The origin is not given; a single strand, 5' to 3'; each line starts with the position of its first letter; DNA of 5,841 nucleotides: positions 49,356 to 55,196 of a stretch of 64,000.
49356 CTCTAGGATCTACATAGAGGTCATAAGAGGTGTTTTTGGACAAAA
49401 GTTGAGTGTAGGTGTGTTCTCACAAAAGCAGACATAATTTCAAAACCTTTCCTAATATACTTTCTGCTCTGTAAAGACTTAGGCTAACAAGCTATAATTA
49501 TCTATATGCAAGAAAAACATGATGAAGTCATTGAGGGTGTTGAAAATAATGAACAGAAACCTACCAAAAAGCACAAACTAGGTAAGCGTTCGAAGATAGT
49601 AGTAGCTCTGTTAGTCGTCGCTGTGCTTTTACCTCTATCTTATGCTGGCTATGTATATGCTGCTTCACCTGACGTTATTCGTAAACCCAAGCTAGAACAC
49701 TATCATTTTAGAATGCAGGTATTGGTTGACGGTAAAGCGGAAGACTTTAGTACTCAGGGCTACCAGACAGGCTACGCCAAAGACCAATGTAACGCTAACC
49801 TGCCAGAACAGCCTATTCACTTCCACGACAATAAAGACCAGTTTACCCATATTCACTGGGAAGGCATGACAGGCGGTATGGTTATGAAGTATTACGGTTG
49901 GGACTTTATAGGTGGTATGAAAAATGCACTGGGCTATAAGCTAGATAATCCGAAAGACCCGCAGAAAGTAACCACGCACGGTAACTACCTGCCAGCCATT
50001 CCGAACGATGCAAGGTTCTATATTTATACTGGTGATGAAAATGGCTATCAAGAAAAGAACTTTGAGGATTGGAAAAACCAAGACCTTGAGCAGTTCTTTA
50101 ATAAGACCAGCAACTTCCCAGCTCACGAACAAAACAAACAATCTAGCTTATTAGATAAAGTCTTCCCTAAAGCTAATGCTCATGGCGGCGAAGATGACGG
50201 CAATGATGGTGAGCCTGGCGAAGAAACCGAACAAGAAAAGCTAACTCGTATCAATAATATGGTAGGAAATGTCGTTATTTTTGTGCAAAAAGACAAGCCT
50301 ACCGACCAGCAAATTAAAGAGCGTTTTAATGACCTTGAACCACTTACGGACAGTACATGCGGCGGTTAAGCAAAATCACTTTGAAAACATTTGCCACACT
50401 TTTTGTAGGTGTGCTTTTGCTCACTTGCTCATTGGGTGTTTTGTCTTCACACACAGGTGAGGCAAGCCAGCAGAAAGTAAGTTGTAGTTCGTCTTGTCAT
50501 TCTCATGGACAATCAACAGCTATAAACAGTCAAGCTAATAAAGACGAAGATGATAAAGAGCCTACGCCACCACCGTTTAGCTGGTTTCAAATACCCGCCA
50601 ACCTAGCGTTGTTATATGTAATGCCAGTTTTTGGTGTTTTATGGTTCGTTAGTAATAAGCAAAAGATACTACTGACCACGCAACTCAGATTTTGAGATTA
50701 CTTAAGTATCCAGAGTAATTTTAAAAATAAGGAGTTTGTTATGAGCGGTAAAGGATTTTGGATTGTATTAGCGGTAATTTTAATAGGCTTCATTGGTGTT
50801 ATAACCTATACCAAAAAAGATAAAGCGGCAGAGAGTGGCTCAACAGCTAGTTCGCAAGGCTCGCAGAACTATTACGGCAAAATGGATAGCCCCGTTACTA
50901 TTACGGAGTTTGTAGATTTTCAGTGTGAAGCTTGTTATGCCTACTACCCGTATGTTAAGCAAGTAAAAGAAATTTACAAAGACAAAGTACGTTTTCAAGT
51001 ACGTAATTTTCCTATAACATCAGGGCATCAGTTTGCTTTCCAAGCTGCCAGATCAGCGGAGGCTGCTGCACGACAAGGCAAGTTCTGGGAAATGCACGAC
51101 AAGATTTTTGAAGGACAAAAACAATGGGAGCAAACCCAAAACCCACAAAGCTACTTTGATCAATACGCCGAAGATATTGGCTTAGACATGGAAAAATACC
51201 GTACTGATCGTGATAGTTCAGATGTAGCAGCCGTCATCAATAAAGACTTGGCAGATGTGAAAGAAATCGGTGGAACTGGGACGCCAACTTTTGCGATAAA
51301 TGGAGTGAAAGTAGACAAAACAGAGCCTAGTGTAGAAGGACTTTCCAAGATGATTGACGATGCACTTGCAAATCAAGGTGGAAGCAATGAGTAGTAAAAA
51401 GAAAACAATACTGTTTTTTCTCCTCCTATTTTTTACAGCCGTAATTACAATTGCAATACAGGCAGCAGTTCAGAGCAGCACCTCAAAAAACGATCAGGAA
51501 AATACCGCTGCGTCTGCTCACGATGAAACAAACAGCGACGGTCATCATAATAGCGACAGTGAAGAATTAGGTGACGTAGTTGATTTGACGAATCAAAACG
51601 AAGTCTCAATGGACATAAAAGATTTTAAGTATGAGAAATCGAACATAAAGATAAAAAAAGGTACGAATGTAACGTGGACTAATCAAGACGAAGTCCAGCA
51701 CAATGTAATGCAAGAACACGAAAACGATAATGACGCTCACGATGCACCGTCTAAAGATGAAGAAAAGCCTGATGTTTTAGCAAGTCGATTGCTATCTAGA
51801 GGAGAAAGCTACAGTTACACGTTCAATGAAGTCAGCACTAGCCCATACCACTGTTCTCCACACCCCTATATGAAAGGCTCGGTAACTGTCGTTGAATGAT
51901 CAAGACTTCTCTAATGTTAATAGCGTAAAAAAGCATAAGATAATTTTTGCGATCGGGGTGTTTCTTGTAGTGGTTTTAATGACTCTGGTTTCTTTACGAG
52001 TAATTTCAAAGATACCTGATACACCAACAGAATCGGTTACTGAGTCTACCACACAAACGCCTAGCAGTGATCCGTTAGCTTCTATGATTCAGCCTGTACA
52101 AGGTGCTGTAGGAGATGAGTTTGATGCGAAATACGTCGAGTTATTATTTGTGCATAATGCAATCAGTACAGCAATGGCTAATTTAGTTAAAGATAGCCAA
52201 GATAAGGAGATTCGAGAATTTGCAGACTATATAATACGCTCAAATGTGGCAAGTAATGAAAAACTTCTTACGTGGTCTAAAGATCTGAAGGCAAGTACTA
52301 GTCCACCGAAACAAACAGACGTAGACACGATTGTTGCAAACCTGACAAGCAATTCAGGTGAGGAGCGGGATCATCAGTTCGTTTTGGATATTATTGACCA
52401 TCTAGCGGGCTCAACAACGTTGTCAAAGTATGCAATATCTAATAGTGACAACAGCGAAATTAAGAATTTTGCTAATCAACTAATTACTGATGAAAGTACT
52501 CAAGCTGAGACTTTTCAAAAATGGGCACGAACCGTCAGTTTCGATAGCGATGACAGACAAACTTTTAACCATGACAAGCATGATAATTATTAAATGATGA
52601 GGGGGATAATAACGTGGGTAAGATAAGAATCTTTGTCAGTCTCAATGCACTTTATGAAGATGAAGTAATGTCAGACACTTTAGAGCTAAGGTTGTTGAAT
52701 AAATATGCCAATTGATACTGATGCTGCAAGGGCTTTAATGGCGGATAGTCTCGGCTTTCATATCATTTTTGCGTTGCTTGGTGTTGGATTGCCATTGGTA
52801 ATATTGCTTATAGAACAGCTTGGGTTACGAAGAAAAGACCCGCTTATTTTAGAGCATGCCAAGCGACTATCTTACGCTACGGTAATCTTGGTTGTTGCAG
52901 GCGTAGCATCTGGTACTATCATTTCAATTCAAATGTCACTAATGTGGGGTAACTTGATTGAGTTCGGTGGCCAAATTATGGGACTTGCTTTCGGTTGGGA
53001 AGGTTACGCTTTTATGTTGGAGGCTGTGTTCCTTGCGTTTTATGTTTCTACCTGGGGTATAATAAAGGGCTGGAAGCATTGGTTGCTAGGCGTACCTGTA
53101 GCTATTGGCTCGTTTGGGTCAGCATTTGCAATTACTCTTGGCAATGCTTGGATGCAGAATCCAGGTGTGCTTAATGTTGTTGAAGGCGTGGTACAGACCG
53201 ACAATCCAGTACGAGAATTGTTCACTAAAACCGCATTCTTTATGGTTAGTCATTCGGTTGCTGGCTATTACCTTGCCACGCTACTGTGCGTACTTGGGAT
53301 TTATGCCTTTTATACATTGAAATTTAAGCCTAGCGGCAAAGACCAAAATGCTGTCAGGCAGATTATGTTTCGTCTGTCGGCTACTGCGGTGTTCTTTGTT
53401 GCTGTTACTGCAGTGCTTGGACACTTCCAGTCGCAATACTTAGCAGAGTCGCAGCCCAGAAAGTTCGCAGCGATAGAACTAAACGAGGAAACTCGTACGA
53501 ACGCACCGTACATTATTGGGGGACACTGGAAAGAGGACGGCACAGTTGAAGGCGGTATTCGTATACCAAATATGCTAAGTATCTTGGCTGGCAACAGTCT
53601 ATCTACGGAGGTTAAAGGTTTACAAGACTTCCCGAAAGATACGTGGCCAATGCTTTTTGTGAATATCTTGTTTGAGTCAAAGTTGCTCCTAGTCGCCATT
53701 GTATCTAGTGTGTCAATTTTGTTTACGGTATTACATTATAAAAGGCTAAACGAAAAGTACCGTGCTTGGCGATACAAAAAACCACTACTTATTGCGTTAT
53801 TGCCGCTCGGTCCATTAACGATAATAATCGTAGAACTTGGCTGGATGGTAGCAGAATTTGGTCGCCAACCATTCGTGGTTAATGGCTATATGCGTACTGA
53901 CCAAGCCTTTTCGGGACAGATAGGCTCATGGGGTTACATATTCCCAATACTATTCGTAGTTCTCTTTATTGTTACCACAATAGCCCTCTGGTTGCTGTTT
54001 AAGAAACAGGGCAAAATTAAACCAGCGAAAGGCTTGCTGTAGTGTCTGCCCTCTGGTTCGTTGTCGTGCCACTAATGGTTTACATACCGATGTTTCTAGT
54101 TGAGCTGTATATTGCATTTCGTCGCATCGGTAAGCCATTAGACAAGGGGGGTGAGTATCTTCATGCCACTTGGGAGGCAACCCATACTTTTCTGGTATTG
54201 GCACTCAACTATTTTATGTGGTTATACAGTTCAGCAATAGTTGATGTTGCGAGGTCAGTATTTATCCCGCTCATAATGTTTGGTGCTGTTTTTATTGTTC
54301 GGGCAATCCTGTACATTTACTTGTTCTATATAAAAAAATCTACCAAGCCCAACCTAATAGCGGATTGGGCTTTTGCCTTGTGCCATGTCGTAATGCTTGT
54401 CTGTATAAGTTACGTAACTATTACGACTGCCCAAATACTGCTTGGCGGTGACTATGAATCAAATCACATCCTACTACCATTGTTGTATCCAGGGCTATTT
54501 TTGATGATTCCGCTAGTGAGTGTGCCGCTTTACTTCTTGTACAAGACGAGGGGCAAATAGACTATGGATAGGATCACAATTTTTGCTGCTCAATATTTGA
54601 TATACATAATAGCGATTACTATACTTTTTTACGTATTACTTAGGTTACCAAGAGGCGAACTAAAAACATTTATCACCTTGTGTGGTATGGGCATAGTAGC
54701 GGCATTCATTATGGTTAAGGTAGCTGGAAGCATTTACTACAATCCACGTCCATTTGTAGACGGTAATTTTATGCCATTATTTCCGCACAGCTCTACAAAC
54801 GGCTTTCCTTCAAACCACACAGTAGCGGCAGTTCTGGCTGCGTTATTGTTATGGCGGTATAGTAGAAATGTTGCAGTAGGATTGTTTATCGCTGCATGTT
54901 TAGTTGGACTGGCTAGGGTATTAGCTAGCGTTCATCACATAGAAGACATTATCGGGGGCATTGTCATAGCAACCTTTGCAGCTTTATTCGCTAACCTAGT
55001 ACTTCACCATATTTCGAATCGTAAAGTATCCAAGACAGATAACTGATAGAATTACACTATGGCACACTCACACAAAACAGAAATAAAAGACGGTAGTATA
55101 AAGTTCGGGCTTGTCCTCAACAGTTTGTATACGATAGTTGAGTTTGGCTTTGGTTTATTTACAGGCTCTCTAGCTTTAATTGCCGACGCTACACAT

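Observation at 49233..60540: Three same-orientation copies of a roughly 170-bp repeat partition the cargo into two cassettes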

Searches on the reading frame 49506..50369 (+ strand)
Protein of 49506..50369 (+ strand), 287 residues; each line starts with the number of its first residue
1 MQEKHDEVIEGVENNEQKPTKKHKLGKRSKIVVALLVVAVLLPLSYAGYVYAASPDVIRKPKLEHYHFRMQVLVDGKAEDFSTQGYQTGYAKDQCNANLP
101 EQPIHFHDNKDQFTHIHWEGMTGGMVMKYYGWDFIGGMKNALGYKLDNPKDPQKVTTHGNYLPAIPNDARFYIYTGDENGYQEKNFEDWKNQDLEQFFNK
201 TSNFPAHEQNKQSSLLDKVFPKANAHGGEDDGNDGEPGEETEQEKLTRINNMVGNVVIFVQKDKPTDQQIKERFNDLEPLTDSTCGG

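Call 9: search_protein_families(library=pfam, proteins=[window:49506-50369:+], max_evalue=0.01)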
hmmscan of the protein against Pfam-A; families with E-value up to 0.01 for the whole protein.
window:49506-50369:+ (287 aa): 0 families

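Call 24: find_homologous_proteins(query=window:49506-50369:+)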
Query window:49506-50369:+ (287 aa): 525 proteins with E <= 0.001 among 944 candidates; the best 120 are listed.
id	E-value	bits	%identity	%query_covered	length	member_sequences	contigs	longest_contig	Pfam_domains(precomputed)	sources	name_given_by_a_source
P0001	5.9e-193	658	97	100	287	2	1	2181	-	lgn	-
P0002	2.3e-167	574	85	100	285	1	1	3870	-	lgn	-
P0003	1.9e-166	571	85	100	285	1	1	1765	-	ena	-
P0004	5.2e-161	553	81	100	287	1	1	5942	-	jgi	jgi:hypothetical protein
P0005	3.5e-160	550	81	100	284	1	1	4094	-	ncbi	-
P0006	4.4e-160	550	79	100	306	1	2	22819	-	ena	-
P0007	3.5e-159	547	79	100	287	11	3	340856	-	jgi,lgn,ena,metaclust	metaclust:\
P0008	3.5e-159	547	79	98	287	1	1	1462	-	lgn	-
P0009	1.0e-158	545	80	100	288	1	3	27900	-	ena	-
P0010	1.2e-158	545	80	100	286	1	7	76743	-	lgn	-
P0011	3.1e-158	544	80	100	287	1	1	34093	-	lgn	-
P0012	2.2e-156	538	79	100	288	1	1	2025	-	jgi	jgi:hypothetical protein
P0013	3.3e-156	537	79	100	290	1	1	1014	-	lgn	-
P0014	7.1e-156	536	78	100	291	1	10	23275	-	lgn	-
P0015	1.8e-155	535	78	100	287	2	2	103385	-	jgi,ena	jgi:hypothetical protein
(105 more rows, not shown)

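Call 26: find_related_loci(query=A3, collection=genome_contigs, flank=10000)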
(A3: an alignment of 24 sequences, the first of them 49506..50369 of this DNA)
Query A3 (287 aa) in genome_contigs; peptide patterns used: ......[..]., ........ (x = any residue, [..] = any of these).
59 stretches matched a pattern; 45 encode a relative of the query (tblastn E <= 1e-3); 45 distinct loci.
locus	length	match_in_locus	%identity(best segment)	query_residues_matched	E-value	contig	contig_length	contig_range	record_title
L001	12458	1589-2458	75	1-287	3e-148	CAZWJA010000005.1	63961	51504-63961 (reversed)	MAG TPA_asm: uncultured Candidatus Saccharibacteria bacterium isolate SRP192515_co2_169 genome assembly, contig: NODE_26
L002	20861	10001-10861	73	2-287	1e-146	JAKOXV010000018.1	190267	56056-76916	MAG: bacterium isolate JPNG_metabat.9 k201_425726, whole genome shotgun sequence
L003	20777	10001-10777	79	30-287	7e-146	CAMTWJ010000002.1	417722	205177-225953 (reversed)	MAG: uncultured Candidatus Saccharibacteria bacterium isolate G02_MAG_00014 genome assembly, contig: G02_MAG_00014_00000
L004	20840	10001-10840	73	8-287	2e-145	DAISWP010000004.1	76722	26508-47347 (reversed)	MAG TPA_asm: Candidatus Saccharibacteria bacterium isolate CTOTU2456 NODE_150_length_76722_cov_4.768466, whole genome sh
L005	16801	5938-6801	73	1-287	7e-144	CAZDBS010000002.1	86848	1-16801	MAG TPA_asm: uncultured Candidatus Saccharibacteria bacterium isolate SRP170004_co1_561 genome assembly, contig: NODE_29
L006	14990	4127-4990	77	1-287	8e-144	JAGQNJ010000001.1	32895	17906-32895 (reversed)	MAG: Candidatus Saccharibacteria bacterium isolate HKST-UBA65 NODE_1_length_32895_cov_3.737370, whole genome shotgun seq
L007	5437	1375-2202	74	15-287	1e-144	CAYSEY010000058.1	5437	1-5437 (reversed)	MAG TPA_asm: uncultured Candidatus Saccharibacteria bacterium isolate SRP286056_co1_538 genome assembly, contig: NODE_21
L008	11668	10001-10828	74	15-287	1e-143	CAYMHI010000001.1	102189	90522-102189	MAG TPA_asm: uncultured Candidatus Saccharibacteria bacterium isolate SRP342105_co2_402 genome assembly, contig: NODE_15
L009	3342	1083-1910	73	15-287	2e-147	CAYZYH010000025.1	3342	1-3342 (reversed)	MAG TPA_asm: uncultured Candidatus Saccharibacteria bacterium isolate SRP342105_co1_503 genome assembly, contig: NODE_43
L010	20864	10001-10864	71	1-287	5e-138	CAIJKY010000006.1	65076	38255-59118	uncultured bacterium isolate MJ-time_bin-4697 genome assembly, contig: bin-4697:06/17, whole genome shotgun sequence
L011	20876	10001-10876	67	1-287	2e-135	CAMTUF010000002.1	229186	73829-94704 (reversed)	MAG: uncultured bacterium isolate G04_MAG_00029 genome assembly, contig: G04_MAG_00029_000000000001, whole genome shotgu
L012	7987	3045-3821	75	32-287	8e-134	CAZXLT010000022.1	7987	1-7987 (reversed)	MAG TPA_asm: uncultured Candidatus Saccharibacteria bacterium isolate SRP342105_co1_432 genome assembly, contig: NODE_12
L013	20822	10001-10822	68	13-287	2e-131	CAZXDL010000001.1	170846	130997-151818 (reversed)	MAG TPA_asm: uncultured Candidatus Saccharibacteria bacterium isolate SRP133034_co1_19 genome assembly, contig: NODE_18_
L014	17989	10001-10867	69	1-287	5e-131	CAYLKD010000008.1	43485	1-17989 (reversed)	MAG TPA_asm: uncultured Candidatus Saccharibacteria bacterium isolate binchicken_co183_32 genome assembly, contig: NODE_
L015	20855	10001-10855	67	8-287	3e-131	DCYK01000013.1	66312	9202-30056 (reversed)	MAG TPA_asm: Candidatus Saccharibacteria bacterium UBA2112 UBA2112_contig_3009, whole genome shotgun sequence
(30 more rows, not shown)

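Call 103: search_protein_families(library=pfam, proteins=[L001:8198-8905:+, L001:8902-11457:+, L001:11481-12191:+], max_evalue=0.001)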
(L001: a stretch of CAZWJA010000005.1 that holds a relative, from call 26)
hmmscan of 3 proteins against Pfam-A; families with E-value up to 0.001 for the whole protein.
L001:8198-8905:+ (235 aa): 1 family
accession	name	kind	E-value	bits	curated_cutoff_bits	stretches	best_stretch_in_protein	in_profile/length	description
PF18165.6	pP_pnuc_1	-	0.00099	19.2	26.3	0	36-72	5-41/133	Predicted pPIWI-associating nuclease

L001:8902-11457:+ (851 aa): 0 families

L001:11481-12191:+ (236 aa): 0 families

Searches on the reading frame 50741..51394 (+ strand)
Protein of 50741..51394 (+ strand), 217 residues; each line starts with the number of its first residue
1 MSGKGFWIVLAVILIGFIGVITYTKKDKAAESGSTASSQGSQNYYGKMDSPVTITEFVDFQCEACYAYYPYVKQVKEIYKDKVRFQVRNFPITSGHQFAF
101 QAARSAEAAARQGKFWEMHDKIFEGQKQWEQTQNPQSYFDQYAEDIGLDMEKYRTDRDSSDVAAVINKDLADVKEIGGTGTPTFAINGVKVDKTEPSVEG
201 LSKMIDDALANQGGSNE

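Call 9: search_protein_families(library=pfam, proteins=[window:50741-51394:+], max_evalue=0.01)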
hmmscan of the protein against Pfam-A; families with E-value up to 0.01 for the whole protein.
window:50741-51394:+ (217 aa): 3 families
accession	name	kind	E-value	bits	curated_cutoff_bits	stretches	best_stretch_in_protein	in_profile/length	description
PF13462.12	Thioredoxin_4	-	7e-27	95.1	23.2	1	41-207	4-165/165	Thioredoxin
PF01323.26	DSBA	-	1.9e-14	54.3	25.6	1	53-190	1-176/191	DSBA-like thioredoxin domain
PF13743.12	Thioredoxin_5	-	3.2e-08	33.9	27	1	132-203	109-180/186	Thioredoxin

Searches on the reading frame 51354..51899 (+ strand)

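Call 9: search_protein_families(library=pfam, proteins=[window:51354-51899:+], max_evalue=0.01)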
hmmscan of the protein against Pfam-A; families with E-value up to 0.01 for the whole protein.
window:51354-51899:+ (181 aa): 4 families
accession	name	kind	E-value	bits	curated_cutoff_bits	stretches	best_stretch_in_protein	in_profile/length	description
PF00127.26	Copper-bind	-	9.3e-18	64.9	21.2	1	83-179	4-98/99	Copper binding proteins, plastocyanin/azurin family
PF25184.1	YxzE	-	0.00044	21.6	40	1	21-70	3-49/65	YxzE-like putative bacteriocin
PF07172.16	GRP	-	0.0056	17.7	30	1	12-66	1-54/90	Glycine rich protein family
PF11546.13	CompInhib_SCIN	-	0.006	17.1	23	1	31-101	7-78/114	Staphylococcal complement inhibitor SCIN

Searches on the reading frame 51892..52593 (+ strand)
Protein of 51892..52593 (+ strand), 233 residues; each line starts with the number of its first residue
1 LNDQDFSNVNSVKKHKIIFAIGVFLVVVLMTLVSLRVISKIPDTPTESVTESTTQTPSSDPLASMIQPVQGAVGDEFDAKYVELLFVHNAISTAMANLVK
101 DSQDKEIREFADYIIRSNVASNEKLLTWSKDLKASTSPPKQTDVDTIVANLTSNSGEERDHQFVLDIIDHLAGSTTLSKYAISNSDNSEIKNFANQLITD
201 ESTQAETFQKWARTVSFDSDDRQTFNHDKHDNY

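Call 9: search_protein_families(library=pfam, proteins=[window:51892-52593:+], max_evalue=0.01)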
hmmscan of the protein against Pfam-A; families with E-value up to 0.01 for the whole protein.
window:51892-52593:+ (233 aa): 2 families
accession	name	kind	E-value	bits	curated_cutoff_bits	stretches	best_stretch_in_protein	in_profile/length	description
PF03713.19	DUF305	-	3.1e-17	63.5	27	2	78-211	1-150/151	Domain of unknown function (DUF305)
PF13628.12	DUF4142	-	1.7e-12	48.2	27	2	78-169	3-96/138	Domain of unknown function (DUF4142)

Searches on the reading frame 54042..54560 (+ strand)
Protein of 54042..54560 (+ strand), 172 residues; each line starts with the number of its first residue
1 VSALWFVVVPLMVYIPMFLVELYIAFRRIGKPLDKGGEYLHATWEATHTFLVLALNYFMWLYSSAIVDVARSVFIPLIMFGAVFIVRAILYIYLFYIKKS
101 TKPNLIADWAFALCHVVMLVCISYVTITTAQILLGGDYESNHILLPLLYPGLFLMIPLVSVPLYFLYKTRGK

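Call 9: search_protein_families(library=pfam, proteins=[window:54042-54560:+], max_evalue=0.01)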
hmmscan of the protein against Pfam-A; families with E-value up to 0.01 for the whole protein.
window:54042-54560:+ (172 aa): 1 family
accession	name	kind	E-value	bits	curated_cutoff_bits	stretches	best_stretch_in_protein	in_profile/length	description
PF02322.20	Cyt_bd_oxida_II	-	2.8e-05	24.1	35.6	1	41-137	48-140/302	Cytochrome bd terminal oxidase subunit II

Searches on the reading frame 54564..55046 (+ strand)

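Call 9: search_protein_families(library=pfam, proteins=[window:54564-55046:+], max_evalue=0.01)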
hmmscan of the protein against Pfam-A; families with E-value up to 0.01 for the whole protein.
window:54564-55046:+ (160 aa): 4 families
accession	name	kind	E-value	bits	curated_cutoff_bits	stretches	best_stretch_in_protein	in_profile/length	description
PF01569.27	PAP2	-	8.7e-17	61.5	27.2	1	42-145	7-123/130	PAP2 superfamily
PF14378.12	PAP2_3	-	1.6e-06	28.5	27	1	10-141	35-189/190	PAP2 superfamily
PF14360.12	PAP2_C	-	0.00035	21.5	27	1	83-141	8-70/74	PAP2 superfamily C-terminal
PF23021.3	6TM_2nd_PGAP2IP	-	0.0069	16.7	27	1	85-157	50-122/181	PGAP2IP, second transmembrane domain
